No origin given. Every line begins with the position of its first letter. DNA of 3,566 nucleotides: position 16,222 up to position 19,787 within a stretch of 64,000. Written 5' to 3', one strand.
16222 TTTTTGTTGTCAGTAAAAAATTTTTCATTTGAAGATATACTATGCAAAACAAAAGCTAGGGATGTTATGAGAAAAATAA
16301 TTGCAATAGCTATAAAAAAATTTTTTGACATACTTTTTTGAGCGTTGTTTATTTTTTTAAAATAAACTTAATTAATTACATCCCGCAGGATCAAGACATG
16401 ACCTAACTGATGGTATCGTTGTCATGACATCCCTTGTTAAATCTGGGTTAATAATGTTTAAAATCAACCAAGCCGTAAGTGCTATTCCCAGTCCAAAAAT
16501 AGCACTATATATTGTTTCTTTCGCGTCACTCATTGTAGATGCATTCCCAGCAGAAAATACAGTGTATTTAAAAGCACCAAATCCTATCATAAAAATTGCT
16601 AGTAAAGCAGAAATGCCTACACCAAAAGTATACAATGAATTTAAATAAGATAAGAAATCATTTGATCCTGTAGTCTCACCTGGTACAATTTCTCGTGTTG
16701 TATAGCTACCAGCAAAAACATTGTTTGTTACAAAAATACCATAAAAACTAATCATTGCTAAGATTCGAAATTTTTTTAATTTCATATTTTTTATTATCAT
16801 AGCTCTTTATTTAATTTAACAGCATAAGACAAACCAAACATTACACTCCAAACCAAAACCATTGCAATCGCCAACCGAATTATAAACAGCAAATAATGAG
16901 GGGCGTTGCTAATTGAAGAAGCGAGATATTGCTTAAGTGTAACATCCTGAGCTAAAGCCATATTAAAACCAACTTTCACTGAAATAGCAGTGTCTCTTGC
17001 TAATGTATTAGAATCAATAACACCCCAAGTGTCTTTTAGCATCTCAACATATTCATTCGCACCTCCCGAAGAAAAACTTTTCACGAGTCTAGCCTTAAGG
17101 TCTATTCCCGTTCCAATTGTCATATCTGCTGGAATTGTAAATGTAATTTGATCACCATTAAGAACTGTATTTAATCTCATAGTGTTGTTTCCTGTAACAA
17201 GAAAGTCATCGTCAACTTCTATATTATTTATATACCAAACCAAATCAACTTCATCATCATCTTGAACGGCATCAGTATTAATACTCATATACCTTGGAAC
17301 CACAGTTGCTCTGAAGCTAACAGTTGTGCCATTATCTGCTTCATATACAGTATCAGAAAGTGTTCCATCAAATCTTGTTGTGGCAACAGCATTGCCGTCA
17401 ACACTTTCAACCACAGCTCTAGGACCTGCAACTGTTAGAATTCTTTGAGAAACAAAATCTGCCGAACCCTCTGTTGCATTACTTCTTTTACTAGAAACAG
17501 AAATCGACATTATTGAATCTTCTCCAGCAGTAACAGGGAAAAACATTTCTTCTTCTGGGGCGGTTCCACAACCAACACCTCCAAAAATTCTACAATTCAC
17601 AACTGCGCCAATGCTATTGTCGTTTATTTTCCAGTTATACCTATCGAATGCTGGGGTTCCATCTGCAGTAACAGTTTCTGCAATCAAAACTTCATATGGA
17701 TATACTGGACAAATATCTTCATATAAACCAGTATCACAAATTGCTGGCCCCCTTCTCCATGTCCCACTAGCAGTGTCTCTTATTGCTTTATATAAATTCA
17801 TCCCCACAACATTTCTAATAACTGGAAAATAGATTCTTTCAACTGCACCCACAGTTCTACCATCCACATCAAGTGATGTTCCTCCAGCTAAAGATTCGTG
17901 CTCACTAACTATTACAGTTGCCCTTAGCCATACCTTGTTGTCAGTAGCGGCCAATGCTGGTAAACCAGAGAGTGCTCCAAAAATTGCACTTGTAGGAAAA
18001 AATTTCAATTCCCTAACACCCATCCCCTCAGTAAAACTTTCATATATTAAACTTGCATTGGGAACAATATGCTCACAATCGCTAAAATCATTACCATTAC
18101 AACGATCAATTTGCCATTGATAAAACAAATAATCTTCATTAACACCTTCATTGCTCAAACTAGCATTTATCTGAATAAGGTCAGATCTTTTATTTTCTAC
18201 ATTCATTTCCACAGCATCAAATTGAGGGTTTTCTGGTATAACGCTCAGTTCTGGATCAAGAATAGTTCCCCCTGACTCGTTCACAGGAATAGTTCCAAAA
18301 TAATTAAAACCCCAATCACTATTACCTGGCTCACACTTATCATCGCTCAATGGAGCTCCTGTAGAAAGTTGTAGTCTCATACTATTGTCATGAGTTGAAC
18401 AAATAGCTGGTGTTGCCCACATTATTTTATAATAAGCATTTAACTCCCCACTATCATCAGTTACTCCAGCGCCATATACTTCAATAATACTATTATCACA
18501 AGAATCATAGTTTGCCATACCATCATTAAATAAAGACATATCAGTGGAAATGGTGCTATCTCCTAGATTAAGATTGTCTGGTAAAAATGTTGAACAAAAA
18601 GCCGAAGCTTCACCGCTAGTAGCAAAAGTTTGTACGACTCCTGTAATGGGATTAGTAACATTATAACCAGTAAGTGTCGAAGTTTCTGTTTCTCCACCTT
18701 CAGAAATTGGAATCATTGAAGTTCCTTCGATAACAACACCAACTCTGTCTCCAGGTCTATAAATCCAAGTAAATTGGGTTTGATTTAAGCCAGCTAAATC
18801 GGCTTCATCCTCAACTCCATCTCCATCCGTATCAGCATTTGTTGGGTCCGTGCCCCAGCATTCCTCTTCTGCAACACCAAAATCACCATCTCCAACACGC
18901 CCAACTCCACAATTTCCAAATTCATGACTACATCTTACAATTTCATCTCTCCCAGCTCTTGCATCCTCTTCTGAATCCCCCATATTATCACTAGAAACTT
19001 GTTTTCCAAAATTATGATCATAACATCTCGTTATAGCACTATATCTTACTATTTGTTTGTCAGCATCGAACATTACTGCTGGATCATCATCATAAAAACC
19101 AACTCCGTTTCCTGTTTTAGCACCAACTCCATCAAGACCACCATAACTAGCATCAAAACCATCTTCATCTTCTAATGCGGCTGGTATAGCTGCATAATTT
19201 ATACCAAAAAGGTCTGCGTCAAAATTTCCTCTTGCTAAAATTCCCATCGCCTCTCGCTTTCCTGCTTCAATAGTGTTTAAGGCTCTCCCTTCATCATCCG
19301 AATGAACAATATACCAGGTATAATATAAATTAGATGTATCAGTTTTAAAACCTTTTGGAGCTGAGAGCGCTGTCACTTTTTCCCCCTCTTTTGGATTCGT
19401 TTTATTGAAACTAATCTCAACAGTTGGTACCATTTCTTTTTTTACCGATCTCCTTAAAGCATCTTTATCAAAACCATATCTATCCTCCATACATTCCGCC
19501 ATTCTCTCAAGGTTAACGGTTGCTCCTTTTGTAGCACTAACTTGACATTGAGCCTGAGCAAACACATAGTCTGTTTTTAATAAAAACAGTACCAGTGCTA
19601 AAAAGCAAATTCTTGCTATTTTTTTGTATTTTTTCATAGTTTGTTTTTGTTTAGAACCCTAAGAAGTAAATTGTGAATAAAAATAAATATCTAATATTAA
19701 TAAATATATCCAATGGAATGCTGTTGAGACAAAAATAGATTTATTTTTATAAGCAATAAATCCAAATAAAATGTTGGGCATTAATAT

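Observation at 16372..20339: Pilin-like gene, giant surface protein and CPBP intramembrane protease arranged as a unit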

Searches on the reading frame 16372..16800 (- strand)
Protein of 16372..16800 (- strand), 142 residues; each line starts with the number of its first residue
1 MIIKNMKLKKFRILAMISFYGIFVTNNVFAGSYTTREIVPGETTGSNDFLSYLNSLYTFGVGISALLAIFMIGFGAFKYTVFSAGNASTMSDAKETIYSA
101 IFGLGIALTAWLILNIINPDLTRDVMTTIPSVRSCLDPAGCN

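Call 3: search_protein_families(library=pfam, proteins=[window:16372-16800:-], max_evalue=0.1)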
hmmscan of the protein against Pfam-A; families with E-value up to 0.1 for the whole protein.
window:16372-16800:- (142 aa): 2 families
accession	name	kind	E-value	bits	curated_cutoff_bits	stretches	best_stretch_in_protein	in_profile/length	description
PF18895.5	T4SS_pilin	-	1.6e-08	35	26.6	1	53-117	9-71/71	Type IV secretion system pilin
PF09930.14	DUF2162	-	0.028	14.3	34.4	1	35-83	53-87/223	Predicted transporter (DUF2162)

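Call 5: search_protein_families(library=ncbifam, proteins=[window:16372-16800:-], max_evalue=0.1)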
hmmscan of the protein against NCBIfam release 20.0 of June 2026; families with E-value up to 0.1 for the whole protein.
window:16372-16800:- (142 aa): 1 family
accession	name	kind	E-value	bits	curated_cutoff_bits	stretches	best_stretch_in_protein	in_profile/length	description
NF045849.1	ICE_MMCAP2_0565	equivalog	2e-05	24.2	40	1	49-117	9-76/80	Mbov_0395 family pilin-like conjugal transfer protein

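Call 55: search_solved_structures(query=A6, max_evalue=10, show_alignments=2)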
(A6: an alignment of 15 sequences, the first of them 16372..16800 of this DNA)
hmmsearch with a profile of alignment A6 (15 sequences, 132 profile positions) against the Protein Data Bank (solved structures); distinct sequences matched with E-value up to 10: 10.
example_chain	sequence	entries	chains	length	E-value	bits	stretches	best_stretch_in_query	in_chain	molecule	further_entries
2f93_B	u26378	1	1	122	1.5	12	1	60-107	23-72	Sensory rhodopsin II transducer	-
4gyc_B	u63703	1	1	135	2.8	11.1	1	60-107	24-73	Sensory rhodopsin II transducer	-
1h2s_B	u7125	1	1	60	2.8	11.1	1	61-107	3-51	SENSORY RHODOPSIN II TRANSDUCER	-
7zcm_B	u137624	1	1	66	2.9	11.1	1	60-107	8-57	Sensory rhodopsin II transducer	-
5jjj_B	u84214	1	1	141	3.1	11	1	60-107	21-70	Sensory rhodopsin II transducer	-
8wb4_Z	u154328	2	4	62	3.3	10.9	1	57-108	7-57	Photosystem II reaction center protein Z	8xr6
5jjn_B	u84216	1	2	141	3.5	10.8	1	60-107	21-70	Sensory rhodopsin II transducer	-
8sgi_A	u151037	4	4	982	3.7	10.7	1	61-120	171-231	Sodium/calcium exchanger 1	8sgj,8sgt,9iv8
2f95_B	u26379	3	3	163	4.4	10.5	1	60-107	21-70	Sensory rhodopsin II transducer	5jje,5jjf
8jp0_A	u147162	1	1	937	5.1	10.3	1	61-120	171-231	Sodium/calcium exchanger 1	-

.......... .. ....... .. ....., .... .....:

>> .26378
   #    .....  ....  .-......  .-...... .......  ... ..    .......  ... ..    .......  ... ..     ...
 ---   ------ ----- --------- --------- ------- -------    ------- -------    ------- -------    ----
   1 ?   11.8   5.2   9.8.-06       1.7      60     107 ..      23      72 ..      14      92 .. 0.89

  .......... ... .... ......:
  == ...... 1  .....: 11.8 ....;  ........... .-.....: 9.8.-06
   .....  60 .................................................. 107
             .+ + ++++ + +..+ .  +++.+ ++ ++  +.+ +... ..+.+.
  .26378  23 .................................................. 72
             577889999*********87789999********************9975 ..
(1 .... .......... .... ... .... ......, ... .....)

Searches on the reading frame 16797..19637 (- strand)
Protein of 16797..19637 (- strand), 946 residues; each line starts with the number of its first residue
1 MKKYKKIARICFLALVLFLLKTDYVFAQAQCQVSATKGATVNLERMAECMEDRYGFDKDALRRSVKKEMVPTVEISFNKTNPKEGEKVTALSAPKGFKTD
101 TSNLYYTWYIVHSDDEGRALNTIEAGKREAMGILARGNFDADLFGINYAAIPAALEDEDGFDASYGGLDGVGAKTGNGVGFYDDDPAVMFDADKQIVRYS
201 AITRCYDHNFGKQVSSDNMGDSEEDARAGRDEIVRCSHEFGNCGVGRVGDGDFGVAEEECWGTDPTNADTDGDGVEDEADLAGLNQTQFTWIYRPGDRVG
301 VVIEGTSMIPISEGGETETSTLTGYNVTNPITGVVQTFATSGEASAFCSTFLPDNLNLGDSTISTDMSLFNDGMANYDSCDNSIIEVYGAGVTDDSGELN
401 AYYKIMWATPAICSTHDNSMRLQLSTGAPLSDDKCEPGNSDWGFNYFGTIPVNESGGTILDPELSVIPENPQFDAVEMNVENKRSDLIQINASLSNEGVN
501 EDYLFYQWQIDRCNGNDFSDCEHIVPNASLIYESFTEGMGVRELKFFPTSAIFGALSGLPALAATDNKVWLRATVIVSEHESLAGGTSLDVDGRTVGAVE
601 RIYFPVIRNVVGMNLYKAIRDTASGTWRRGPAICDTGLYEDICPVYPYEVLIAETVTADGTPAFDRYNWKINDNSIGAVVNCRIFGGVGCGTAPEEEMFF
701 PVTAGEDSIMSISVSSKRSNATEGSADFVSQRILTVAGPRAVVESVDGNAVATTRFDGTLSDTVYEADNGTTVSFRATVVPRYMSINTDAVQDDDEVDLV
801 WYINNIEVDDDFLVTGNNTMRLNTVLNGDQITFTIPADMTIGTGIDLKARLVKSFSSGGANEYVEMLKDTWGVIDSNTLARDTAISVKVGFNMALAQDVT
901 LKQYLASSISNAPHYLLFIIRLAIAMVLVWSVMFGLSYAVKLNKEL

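Call 3: search_protein_families(library=pfam, proteins=[window:16797-19637:-], max_evalue=0.1)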
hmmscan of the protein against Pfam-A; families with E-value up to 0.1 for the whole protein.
window:16797-19637:- (946 aa): 0 families

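Call 5: search_protein_families(library=ncbifam, proteins=[window:16797-19637:-], max_evalue=0.1)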
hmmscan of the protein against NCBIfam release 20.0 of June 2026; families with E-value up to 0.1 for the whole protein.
window:16797-19637:- (946 aa): 0 families

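Call 37: find_homologous_proteins(query=window:16797-19637:-, max_evalue=0.001)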
Query window:16797-19637:- (946 aa): 115 proteins with E <= 0.001 among 8000 candidates.
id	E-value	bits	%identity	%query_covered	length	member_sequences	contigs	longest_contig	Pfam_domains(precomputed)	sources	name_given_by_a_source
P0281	0.0e+0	2166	100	100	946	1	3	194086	-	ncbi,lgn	-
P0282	0.0e+0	1698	77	100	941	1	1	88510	-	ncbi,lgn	-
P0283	0.0e+0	1588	72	100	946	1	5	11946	-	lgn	-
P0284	0.0e+0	1541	68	100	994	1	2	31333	-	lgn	-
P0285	0.0e+0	1541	67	100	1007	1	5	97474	-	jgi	jgi:hypothetical protein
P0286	0.0e+0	1345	62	100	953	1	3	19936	-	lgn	-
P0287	0.0e+0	1316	61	100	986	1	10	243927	-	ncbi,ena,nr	ncbi:hypothetical protein HOB25_02745 [bacterium]|nr:hypothetical protein [bacterium]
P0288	0.0e+0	1173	56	99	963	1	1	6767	-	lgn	-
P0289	1.8e-248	845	47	100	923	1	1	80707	-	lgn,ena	-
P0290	5.9e-217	741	42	97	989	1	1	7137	-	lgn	-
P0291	2.2e-216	739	43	100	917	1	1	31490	-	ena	-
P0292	1.9e-214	732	41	97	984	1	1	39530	-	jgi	-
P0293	1.3e-199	683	37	58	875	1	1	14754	-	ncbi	-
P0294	4.3e-196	672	36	58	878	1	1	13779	-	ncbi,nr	ncbi:MAG: hypothetical protein U9M90_01675 [Patescibacteria group bacterium]|nr:hypothetical protein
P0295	1.4e-185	637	38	97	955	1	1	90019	-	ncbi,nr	ncbi:MAG: hypothetical protein U9O20_01255 [Patescibacteria group bacterium]|nr:hypothetical protein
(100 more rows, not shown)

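Call 42: predict_structure(alignment_id=A3)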
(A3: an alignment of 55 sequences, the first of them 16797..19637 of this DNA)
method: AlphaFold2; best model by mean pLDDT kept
length: 946 residues; sequences in the alignment: 55
mean_pLDDT: 78.9   pTM: 0.47
mean pLDDT of the five models: 78.9, 78.7, 76.1, 75.4, 74.8
residues with pLDDT >= 90: 202; 70-90: 530; 50-70: 155; < 50: 59
segments of 3 or more residues with pLDDT < 50: 23-30, 32-41, 55-57, 454-458, 592-595, 789-792, 893-899
pLDDT, mean of each block of 10 residues (from residue 1): 64 76 44 44 53 51 58 85 83 91 95 86 93 88 81 75 88 82 85 77 89 59 69 92 89 90 89 91 94 90 92 72 88 91 93 69 62 86 79 62 89 69 74 77 86 58 84 69 74 78 86 78 81 88 89 82 79 84 55 59 86 87 85 81 88 82 79 83 71 73 88 82 66 88 88 86 88 90 67 65 89 73 85 86 87 85 87 84 89 51 61 77 88 81 55
secondary structure, 60 per line:
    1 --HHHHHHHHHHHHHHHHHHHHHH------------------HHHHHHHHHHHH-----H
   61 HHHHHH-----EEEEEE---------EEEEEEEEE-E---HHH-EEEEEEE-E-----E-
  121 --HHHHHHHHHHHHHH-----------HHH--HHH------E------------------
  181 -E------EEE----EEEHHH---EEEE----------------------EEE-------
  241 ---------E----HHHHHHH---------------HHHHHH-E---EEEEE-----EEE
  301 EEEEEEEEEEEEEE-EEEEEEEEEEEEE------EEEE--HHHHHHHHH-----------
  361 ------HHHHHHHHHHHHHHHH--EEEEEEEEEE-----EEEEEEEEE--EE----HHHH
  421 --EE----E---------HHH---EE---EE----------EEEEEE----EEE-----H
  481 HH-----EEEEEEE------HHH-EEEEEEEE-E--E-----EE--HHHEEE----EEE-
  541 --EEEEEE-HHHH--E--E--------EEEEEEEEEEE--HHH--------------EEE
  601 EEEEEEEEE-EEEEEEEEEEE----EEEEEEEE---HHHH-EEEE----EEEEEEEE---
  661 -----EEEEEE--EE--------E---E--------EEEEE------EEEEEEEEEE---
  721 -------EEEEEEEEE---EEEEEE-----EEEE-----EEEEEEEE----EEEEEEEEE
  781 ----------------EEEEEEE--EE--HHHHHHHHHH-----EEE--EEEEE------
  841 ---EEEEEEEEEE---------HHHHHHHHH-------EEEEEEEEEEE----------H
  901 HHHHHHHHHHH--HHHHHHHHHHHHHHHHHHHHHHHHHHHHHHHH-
elements in order (helices of 4 or more, strands of 3 or more residues): H3-24 H43-54 H60-66 E72-77 E87-95 E105-111 H123-136 E189-191 E196-198 E205-208 E231-233 H255-261 H277-282 E288-292 E298-314 E316-328 E335-338 H341-349 H367-382 E385-394 E400-408 H417-420 E462-467 E472-474 E488-494 E505-512 E530-532 E537-539 E543-548 H550-553 E568-578 E598-609 E611-621 E626-633 H637-640 E642-645 E650-657 E666-671 E697-701 E708-717 E728-736 E740-745 E751-754 E760-767 E772-780 E797-803 H810-819 E825-827 E830-834 E844-853 H863-871 E879-889 H900-911 H914-945

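Call 44: fold_search(model_id=the predicted structure, library=pdb)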
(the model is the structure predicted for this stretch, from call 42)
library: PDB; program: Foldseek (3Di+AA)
matches with E <= 10: 1477; with E <= 0.001: 162
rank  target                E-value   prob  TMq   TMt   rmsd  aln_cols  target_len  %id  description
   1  8c8o_A                2.7e-08  0.96  0.12  0.11  29.6      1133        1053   10  In situ structure of the Nitrosopumilus maritimus S-layer - Six-fold symmetry (C6) (released 2024-04-17)
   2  8c8r_A                3.3e-08  0.95  0.12  0.09  29.6      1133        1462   10  In situ structure of the Nitrosopumilus maritimus S-layer - Composite map between C2 and C6 (released 2024-04-17)
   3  9qk2_F                8.4e-08  1.00  0.13  0.18  30.4       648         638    9  Structure of the Complement classical and lectin pathway C3 convertase in complex with substrate C3 (released 2025-12-24)
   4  8uin_A                1.3e-07  1.00  0.12  0.17  30.3       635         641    9  Structure of the C3bBb-albicin complex (released 2024-05-08)
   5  6vft_B                1.5e-07  1.00  0.10  0.18  26.2       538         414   10  Crystal structure of human delta protocadherin 17 EC1-EC4 (released 2020-03-11)
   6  3t4a_A                1.6e-07  1.00  0.11  0.16  32.6       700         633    8  Structure of a truncated form of Staphylococcal Complement Inhibitor B bound to human C3c at 3.4 Angstrom resolution (released 2011-11-23)
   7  3g6j_A                1.8e-07  1.00  0.12  0.17  32.7       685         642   10  C3b in complex with a C3b specific Fab (released 2009-03-10)
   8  8d40_B                1.9e-07  0.99  0.09  0.17  44.6       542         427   10  Crystal structure of human CELSR1 EC1-4 (released 2023-08-30)
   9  2win_A                2.2e-07  1.00  0.12  0.17  33.9       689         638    8  C3 convertase (C3bBb) stabilized by SCIN (released 2009-06-09)
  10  6vfw_C                3.3e-07  1.00  0.09  0.18  28.1       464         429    9  Crystal structure of human delta protocadherin 10 EC1-EC4 (released 2020-03-11)
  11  6vg1_B                4.3e-07  1.00  0.10  0.13  25.6       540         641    8  xenopus protocadherin 8.1 EC1-6 (released 2020-03-11)
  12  9u5z_E                4.8e-07  1.00  0.12  0.09  30.3       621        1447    9  C3 convertases zymogen C4b2 in activation state (released 2026-01-14)
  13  5szr_C                4.8e-07  1.00  0.09  0.18  26.6       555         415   11  Protocadherin Gamma B2 extracellular cadherin domains 3-6 (released 2016-10-19)
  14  3shs                  5.4e-07  1.00  0.10  0.25  19.6       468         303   10  Three N-terminal domains of the bacteriophage RB49 Highly Immunogenic Outer Capsid protein (Hoc) (released 2011-06-29)
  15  6pgw                  5.4e-07  1.00  0.10  0.19  26.0       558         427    9  Crystal structure of zebrafish Protocadherin-19 EC3-6 (released 2020-12-30)
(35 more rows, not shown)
